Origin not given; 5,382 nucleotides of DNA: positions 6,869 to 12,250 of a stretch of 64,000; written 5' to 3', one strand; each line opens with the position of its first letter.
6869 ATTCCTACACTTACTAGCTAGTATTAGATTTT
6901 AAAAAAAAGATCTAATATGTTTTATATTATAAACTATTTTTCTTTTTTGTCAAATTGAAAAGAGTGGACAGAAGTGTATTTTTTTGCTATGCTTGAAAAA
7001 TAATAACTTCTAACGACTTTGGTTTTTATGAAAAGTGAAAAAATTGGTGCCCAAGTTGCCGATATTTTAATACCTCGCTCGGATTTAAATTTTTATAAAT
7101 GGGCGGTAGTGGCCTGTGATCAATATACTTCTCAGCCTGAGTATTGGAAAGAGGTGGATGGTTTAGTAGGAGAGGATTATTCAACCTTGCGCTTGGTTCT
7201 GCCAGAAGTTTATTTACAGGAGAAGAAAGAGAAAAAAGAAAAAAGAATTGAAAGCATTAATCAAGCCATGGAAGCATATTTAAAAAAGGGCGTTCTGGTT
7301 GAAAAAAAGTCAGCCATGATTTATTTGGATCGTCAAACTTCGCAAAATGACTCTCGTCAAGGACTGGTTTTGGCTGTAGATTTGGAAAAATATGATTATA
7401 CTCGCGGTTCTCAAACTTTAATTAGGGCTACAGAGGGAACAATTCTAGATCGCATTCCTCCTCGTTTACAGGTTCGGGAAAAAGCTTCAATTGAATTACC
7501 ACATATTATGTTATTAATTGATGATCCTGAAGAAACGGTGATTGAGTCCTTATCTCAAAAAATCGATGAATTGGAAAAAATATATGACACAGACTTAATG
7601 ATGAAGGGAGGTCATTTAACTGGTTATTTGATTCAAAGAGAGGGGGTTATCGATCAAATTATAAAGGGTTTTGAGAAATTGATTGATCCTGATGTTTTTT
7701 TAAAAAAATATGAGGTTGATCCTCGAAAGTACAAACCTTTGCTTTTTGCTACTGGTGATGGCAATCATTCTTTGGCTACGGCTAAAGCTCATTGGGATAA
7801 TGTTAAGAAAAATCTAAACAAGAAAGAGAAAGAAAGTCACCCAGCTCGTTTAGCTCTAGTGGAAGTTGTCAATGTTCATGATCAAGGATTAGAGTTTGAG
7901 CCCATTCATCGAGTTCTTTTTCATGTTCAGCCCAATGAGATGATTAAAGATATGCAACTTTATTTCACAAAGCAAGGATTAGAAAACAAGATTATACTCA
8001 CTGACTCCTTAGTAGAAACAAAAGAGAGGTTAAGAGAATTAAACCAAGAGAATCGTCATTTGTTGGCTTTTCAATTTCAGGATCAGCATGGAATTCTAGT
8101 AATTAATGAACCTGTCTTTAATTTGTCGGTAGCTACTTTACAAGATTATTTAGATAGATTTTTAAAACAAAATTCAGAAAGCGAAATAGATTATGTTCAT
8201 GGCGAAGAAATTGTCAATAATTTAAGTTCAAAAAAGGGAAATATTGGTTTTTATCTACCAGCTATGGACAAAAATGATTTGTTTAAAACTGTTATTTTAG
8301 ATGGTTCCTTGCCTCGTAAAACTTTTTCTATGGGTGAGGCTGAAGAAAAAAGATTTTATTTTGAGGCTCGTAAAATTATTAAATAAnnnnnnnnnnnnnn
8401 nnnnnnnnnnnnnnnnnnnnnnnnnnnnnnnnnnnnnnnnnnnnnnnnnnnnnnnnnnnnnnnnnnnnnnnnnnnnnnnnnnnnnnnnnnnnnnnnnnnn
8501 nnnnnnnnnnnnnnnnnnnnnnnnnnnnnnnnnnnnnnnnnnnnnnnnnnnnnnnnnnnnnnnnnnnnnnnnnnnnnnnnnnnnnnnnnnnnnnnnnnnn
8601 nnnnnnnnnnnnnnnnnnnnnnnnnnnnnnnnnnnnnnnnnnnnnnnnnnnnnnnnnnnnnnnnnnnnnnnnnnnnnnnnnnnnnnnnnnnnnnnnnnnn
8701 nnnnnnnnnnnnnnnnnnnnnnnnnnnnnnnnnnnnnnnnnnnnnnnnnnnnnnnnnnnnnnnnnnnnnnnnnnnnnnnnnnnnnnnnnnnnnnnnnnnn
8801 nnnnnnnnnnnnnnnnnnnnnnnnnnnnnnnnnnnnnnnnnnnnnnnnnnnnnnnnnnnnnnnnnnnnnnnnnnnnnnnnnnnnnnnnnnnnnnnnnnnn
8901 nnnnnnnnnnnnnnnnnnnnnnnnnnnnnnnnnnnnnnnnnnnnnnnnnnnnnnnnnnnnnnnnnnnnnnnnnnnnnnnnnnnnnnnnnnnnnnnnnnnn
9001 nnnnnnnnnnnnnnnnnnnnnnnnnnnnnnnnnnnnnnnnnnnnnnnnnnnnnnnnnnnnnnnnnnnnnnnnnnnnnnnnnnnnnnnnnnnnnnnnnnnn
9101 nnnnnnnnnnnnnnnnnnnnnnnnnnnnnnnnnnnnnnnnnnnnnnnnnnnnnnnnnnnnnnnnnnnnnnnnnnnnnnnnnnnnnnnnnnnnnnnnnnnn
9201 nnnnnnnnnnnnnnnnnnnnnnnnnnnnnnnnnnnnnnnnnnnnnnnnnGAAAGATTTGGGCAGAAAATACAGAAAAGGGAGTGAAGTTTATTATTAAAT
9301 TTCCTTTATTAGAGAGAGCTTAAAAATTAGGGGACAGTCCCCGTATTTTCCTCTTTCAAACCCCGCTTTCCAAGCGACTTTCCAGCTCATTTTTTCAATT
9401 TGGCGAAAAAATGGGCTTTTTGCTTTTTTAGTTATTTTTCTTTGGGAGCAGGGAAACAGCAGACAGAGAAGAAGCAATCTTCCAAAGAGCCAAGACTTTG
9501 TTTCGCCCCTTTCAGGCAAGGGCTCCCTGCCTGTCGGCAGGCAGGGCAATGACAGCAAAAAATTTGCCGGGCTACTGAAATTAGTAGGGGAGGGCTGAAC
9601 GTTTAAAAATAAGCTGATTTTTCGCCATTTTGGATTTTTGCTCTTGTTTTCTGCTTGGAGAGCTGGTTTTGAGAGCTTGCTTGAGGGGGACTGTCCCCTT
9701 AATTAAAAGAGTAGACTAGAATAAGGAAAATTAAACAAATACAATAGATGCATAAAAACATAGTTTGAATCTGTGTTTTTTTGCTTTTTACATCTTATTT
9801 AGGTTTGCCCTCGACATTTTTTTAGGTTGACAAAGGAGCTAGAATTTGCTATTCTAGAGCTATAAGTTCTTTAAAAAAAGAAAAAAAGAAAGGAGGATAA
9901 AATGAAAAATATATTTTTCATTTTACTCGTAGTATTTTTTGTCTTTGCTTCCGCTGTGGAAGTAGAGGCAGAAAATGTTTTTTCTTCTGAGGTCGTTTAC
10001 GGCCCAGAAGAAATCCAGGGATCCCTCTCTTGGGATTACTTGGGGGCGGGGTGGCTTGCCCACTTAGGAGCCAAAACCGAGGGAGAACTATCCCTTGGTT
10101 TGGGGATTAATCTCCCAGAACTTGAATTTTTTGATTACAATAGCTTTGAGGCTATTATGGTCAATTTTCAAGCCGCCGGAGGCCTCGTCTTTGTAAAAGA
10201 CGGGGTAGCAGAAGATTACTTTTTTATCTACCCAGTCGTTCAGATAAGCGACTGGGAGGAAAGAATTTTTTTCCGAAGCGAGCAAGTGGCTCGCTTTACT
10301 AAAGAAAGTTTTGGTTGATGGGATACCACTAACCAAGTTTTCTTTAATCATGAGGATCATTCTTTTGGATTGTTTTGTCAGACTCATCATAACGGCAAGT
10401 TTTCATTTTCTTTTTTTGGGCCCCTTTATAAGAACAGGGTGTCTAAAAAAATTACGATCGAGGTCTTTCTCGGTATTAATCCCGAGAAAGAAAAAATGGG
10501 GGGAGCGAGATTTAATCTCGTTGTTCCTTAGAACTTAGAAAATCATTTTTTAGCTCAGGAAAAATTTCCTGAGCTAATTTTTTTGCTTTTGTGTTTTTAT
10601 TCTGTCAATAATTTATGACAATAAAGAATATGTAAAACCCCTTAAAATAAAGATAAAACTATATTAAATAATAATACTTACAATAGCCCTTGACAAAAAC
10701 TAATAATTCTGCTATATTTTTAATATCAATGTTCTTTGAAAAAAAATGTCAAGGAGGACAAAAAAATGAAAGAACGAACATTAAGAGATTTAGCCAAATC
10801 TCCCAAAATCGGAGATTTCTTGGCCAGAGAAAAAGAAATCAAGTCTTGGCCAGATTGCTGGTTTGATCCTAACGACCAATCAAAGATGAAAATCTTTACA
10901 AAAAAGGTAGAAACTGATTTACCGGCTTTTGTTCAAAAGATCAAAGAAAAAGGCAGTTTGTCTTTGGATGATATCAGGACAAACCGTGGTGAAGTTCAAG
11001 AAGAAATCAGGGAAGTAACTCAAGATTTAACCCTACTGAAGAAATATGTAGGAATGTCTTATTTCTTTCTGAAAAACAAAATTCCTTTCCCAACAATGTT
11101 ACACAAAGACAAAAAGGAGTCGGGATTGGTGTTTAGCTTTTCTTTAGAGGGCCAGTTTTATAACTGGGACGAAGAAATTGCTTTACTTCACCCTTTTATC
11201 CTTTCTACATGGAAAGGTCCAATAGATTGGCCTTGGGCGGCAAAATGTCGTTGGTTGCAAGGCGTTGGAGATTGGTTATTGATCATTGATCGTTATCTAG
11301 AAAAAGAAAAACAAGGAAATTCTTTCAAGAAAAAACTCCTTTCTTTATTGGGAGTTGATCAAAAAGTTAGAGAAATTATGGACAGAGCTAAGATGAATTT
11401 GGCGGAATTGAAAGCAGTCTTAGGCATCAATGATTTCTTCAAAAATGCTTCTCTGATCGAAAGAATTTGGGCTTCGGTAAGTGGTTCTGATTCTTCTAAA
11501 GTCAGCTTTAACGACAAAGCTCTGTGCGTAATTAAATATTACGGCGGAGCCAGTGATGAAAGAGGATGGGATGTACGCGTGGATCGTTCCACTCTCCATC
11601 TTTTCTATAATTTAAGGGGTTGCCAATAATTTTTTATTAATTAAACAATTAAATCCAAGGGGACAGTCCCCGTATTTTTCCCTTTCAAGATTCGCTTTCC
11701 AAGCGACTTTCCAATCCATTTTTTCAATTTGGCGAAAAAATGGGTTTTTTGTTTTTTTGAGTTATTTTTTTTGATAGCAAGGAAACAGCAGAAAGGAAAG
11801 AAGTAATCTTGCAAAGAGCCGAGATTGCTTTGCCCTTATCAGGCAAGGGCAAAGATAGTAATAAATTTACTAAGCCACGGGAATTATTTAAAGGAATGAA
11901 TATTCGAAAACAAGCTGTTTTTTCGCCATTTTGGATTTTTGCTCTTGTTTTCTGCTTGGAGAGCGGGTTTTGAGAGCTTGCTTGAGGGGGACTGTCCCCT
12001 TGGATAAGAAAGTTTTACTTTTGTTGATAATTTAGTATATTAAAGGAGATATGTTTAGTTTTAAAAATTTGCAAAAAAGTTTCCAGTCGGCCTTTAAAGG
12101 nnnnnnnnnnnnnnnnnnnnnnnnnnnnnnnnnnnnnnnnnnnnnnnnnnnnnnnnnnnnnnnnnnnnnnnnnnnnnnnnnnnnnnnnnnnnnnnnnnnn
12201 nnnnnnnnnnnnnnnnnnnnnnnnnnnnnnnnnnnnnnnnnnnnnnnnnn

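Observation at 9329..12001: Two copies of a ~350-370-bp MITE-like structured repeat bracket a compositionally distinct 2-kb segment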

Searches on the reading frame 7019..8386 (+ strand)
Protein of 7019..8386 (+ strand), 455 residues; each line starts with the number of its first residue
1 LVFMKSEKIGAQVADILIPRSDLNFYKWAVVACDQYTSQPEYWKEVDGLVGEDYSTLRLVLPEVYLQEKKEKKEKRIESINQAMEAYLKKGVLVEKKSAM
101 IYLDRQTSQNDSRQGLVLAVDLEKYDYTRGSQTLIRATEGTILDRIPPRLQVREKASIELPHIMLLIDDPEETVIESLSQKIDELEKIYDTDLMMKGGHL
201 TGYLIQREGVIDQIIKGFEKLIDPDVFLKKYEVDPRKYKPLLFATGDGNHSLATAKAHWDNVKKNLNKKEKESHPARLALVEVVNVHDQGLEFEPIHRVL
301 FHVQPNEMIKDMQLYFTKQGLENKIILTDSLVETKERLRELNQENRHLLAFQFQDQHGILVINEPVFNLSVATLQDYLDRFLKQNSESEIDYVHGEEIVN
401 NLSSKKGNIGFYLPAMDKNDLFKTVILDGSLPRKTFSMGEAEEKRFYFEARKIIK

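Call 11: search_protein_families(library=pfam, proteins=[window:7019-8386:+], max_evalue=0.01)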
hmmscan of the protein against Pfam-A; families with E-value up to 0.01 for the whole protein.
window:7019-8386:+ (455 aa): 1 family
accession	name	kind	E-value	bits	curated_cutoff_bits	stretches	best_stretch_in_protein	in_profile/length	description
PF06245.16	DUF1015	-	2.1e-65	221.3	25.8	1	19-379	3-323/325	Protein of unknown function (DUF1015)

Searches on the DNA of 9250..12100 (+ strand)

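Call 18: search_rna_families(source=window, start=9250, end=12100, threshold=evalue, max_evalue=10)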
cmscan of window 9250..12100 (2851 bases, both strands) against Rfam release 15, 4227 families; matches with E-value up to 10: 21.
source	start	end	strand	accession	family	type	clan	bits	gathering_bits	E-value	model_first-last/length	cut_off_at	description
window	9864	9985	+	RF00515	PyrR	Cis-reg;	-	32.1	54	0.072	1-115/115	no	PyrR binding site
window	9869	9969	+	RF01742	lactis-plasmid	Gene; sRNA;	-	22.5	70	1.9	1-106/106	no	lactis-plasmid RNA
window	9881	10024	-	RF00025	Telomerase-cil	Gene;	CL00004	20.5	52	4.1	1-165/165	no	Ciliate telomerase RNA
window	11392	11414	-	RF01338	CRISPR-DR25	Gene; CRISPR;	CL00014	19.3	36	2.3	1-25/25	no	CRISPR RNA direct repeat element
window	9874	10030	+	RF01743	leu-phe_leader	Cis-reg; leader;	-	19.3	70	6.3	1-162/162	no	leu/phe leader RNA from Lactococcus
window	10466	10505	+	RF01100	PK-BYV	Cis-reg;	-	19.2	50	0.77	1-40/40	no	3'-terminal pseudoknot in BYV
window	11618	11751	-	RF03096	RAGATH-19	Gene; sRNA;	-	18.5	85.6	9.8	1-141/141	no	RAGATH-19 RNA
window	11306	11344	-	RF04343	Plastid-psbA-2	Cis-reg;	CL00153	18.3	55.8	5.5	1-60/60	no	Plastid-psbA-2 3UTR RNA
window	9544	9627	+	RF01302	snoU36a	Gene; snRNA; snoRNA; CD-box;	CL00051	18.1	45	4.1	1-90/90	no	SnoRNA U36a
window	10532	10597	+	RF00918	mir-872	Gene; miRNA;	-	17.8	75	4.6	1-81/81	no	mir-872 microRNA precursor family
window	10534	10641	-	RF00432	SNORA51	Gene; snRNA; snoRNA; HACA-box;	-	17.7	50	4.6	1-133/133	no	Small nucleolar RNA SNORA51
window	10315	10381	+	RF00818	mir-318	Gene; miRNA;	CL00084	17.6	70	6.7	1-69/69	no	mir-318 microRNA precursor family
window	9656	9782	+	RF02515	AfaR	Gene; sRNA;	-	17.5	100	6.6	1-234/234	no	AfaR small RNA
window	9716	9843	+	RF01427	snoR127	Gene; snRNA; snoRNA; CD-box;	-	17.4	37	6.1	1-139/139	no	small nucleolar RNA snoR127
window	11709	11751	+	RF03535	TEG147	Cis-reg;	-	17.3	56.1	8.4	1-60/60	no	Staphylococcus aureus small RNA TEG147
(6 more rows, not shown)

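Call 45: search_dna_similar(query=window:9329-9700:+, collection=plasmids, mode=distant, max_evalue=0.001)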
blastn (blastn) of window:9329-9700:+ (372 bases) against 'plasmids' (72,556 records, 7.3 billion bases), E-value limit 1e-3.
No match.

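Call 46: search_dna_similar(query=window:9329-9700:+, collection=phages, mode=distant, max_evalue=0.001)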
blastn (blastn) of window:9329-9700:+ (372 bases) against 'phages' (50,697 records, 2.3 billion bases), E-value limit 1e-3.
No match.

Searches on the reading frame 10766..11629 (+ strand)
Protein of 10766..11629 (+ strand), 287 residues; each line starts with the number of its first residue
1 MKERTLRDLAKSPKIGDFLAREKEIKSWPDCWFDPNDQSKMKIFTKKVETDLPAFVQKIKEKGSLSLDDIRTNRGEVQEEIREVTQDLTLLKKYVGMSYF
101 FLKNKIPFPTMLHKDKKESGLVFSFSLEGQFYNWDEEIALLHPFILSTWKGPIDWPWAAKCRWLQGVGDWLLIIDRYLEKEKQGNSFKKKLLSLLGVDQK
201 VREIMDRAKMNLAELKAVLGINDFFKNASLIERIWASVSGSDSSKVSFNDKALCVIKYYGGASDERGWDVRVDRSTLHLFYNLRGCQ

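Call 11: search_protein_families(library=pfam, proteins=[window:10766-11629:+], max_evalue=0.01)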
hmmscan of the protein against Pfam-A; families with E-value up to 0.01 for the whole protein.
window:10766-11629:+ (287 aa): 0 families

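Call 14: find_encoding_contigs(protein=window:10766-11629:+, flank=10000, max_places=10)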
Protein window:10766-11629:+ (287 aa): 1 contig read that carries it; 1 place shown.
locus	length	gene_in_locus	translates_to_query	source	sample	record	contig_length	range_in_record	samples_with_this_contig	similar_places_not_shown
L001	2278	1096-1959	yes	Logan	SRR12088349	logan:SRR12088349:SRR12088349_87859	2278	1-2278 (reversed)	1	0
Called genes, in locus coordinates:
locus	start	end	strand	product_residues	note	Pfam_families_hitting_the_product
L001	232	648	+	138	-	-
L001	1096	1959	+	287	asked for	-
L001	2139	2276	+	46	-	?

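Call 26: find_homologous_proteins(query=window:10766-11629:+)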
Query window:10766-11629:+ (287 aa): 1 proteins with E <= 0.001 among 1120 candidates.
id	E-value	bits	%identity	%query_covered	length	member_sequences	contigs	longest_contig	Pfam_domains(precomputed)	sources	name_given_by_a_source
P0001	3.6e-192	655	100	100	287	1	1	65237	-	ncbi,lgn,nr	ncbi:hypothetical protein K9K85_02315 [Patescibacteria group bacterium]|nr:hypothetical protein [Pat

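Call 64: search_protein_families(library=phrogs, proteins=[window:10766-11629:+], max_evalue=1)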
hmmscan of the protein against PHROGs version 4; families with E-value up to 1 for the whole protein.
window:10766-11629:+ (287 aa): 1 family
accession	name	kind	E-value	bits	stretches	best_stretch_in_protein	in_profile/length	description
phrog_3976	-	unknown function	0.33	11.6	1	193-225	10-42/67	-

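Call 65: search_protein_families(library=ncbifam, proteins=[window:10766-11629:+], max_evalue=1)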
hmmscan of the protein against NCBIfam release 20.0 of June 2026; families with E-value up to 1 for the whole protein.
window:10766-11629:+ (287 aa): 1 family
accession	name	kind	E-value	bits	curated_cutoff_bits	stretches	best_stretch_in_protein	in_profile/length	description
NF005889.0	PRK07850.1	equivalog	0.17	10.9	515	1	197-255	287-341/387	steroid 3-ketoacyl-CoA thiolase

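Call 71: search_protein_representatives(protein=window:10766-11629:+)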
Query: 287 residues. Proteins with E-value up to 0.001 (for the whole library): 13; up to 1e-10: 5; up to 1e-30: 2. The best 13 are listed.
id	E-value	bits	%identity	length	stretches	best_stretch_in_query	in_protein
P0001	1.1e-192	654.9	100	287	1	1-287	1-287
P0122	6.2e-41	156.9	38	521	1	6-281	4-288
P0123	1.1e-28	116.7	34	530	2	104-279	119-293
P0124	1.2e-16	77.2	30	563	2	112-280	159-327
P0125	4.6e-11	58.8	28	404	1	10-282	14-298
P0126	1.7e-10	56.9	29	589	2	120-279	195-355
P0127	4.1e-09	52.4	29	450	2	12-109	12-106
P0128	1.5e-08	50.6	30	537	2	119-279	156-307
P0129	1.6e-07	47.3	30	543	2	121-282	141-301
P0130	2.8e-07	46.4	28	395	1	15-282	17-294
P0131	1.2e-06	44.4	29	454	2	121-244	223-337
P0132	6.4e-06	42.0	32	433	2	121-280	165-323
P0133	7.0e-05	38.5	30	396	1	13-228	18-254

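Call 72: search_protein_families(library=pfam, proteins=[P0122, P0123, P0124, P0125, P0126, P0128, P0130], max_evalue=0.01)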
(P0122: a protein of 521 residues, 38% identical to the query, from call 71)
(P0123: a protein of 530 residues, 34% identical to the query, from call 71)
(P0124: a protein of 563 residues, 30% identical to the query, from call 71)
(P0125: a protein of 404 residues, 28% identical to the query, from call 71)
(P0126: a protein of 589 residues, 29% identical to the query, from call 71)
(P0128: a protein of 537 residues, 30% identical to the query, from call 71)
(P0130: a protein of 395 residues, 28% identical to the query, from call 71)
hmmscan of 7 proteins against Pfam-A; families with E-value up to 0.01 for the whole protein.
P0122 (521 aa): 0 families

P0123 (530 aa): 0 families

P0124 (563 aa): 0 families

P0125 (404 aa): 0 families

P0126 (589 aa): 0 families

P0128 (537 aa): 0 families

P0130 (395 aa): 0 families

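Call 74: find_encoding_contigs(protein=P0122, flank=8000, max_places=4)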
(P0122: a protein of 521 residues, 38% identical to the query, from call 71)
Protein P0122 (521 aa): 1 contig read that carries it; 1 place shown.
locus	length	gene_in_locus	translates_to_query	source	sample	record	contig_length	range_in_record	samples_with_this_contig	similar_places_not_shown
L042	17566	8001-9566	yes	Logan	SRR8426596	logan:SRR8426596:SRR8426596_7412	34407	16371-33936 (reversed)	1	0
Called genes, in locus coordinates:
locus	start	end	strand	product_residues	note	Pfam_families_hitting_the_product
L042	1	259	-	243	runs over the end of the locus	?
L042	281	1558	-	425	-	PF21710:Spt6_S1 (faint), PF21543:CvfB_2nd (faint), PF13509:S1_2 (faint), PF00575:S1, PF23459:S1_RRP5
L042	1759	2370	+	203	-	PF13483:Lactamase_B_3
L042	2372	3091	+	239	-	-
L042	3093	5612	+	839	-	PF00521:DNA_topoisoIV, PF03989:DNA_gyraseA_C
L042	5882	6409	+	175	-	-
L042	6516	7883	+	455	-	-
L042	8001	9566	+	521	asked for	-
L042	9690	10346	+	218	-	-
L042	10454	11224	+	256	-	PF01978:TrmB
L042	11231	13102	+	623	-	PF10017:Methyltransf_33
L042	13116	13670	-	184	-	-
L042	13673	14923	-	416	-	PF26449:DUF8128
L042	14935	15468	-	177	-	-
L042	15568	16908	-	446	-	PF01476:LysM, PF23473:LysM3_LYK4_5 (faint), PF01476:LysM, PF01551:Peptidase_M23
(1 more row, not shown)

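Call 86: predict_structure(alignment_id=A4)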
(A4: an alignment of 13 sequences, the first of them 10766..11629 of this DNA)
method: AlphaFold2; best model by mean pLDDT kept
length: 287 residues; sequences in the alignment: 13
mean_pLDDT: 82.1   pTM: 0.68
mean pLDDT of the five models: 82.1, 81.9, 80.5, 80.3, 79.9
residues with pLDDT >= 90: 108; 70-90: 125; 50-70: 39; < 50: 15
segments of 3 or more residues with pLDDT < 50: 148-150, 152-159, 285-287
pLDDT, mean of each block of 10 residues (from residue 1): 76 92 89 89 95 93 78 74 92 94 84 59 86 69 64 48 80 88 72 95 93 91 92 88 78 86 84 86 56
secondary structure, 60 per line:
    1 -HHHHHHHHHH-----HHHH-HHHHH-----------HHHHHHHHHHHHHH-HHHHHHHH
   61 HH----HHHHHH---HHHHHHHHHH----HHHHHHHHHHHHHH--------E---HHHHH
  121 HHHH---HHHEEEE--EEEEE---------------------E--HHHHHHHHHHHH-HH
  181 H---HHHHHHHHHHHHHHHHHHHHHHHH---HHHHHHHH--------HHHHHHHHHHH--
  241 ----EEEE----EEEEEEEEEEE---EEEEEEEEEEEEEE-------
elements in order: H2-11 H17-20 H22-26 H38-51 H53-62 H67-72 H76-85 H90-103 H116-124 E131-134 E137-141 H166-177 H185-208 H212-219 H228-238 E245-248 E253-263 E267-280

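Call 88: fold_search(model_id=the predicted structure, library=pdb)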
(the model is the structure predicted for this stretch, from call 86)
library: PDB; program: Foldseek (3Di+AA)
matches with E <= 10: 129; with E <= 0.001: 0
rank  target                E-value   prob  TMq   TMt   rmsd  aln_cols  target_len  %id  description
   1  7mqa_SM               1.1e+00  0.08  0.09  0.09  10.2        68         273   22  Cryo-EM structure of the human SSU processome, state post-A1 (released 2021-09-22)
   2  8zwc_A                1.3e+00  0.02  0.11  0.07  24.6       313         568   10  Cryo-EM Structure of the BLOC-3 complex (released 2025-12-17)
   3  4ckg_B                1.3e+00  0.02  0.12  0.10  31.3       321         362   12  Helical reconstruction of ACAP1(BAR-PH domain) decorated membrane tubules by cryo-electron microscopy (released 2014-10-15)
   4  4m5t_E                1.4e+00  0.72  0.12  0.35   3.9        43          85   16  Disulfide trapped human alphaB crystallin core domain in complex with C-terminal peptide (released 2014-04-09)
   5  3l1f                  1.6e+00  0.75  0.12  0.32   3.8        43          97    9  Bovine AlphaA crystallin (released 2010-05-12)
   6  4ydz_B                1.6e+00  0.75  0.12  0.32   3.3        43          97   14  Stress-induced protein 1 from Caenorhabditis elegans (released 2015-06-10)
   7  2y1z_B                1.6e+00  0.63  0.12  0.34   4.4        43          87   16  Human alphaB Crystallin ACD R120G (released 2011-03-02)
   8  3l1e                  1.9e+00  0.69  0.12  0.30   3.8        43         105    9  Bovine AlphaA crystallin Zinc Bound (released 2010-05-12)
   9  3bwo_F                2.3e+00  0.03  0.09  0.08  13.6       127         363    9  L-tryptophan aminotransferase (released 2009-03-03)
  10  9i5v_e                2.4e+00  0.30  0.10  0.31   6.5        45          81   20  70S P. gingivalis ribosome erm-delta-porN strain (released 2025-08-20)
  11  2ygd_A                2.5e+00  0.57  0.11  0.18   4.2        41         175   17  Molecular architectures of the 24meric eye lens chaperone alphaB- crystallin elucidated by a triple hybrid approach (released 2011-12-07)
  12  2wj5                  2.5e+00  0.51  0.11  0.31   4.6        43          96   14  Rat alpha crystallin domain (released 2009-08-11)
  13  8ow1_PP               2.5e+00  0.08  0.12  0.13  16.5       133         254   14  Cryo-EM structure of the yeast Inner kinetochore bound to a CENP-A nucleosome. (released 2023-08-09)
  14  9b42_S                2.7e+00  0.03  0.12  0.08  17.9       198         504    7  Pseudomonas phage Pa193 neck and extended tail (collar, gateway, tail tube, and sheath proteins) (released 2024-10-16)
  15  6dv5_L                2.8e+00  0.23  0.11  0.19  13.0        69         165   13  Oligomeric complex of a Hsp27 24-mer at 3.6 A resolution (released 2019-06-26)
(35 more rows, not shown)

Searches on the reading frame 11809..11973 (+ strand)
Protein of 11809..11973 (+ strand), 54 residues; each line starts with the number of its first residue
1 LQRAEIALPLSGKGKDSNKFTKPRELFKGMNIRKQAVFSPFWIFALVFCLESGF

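Call 70: list_cluster_members(proteins=[L001:2139-2276:+, window:11809-11973:+, window:9295-9558:-, window:9400-9552:+, window:11641-11814:-, window:11724-11852:-, window:11931-12035:+, window:11612-11719:-])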
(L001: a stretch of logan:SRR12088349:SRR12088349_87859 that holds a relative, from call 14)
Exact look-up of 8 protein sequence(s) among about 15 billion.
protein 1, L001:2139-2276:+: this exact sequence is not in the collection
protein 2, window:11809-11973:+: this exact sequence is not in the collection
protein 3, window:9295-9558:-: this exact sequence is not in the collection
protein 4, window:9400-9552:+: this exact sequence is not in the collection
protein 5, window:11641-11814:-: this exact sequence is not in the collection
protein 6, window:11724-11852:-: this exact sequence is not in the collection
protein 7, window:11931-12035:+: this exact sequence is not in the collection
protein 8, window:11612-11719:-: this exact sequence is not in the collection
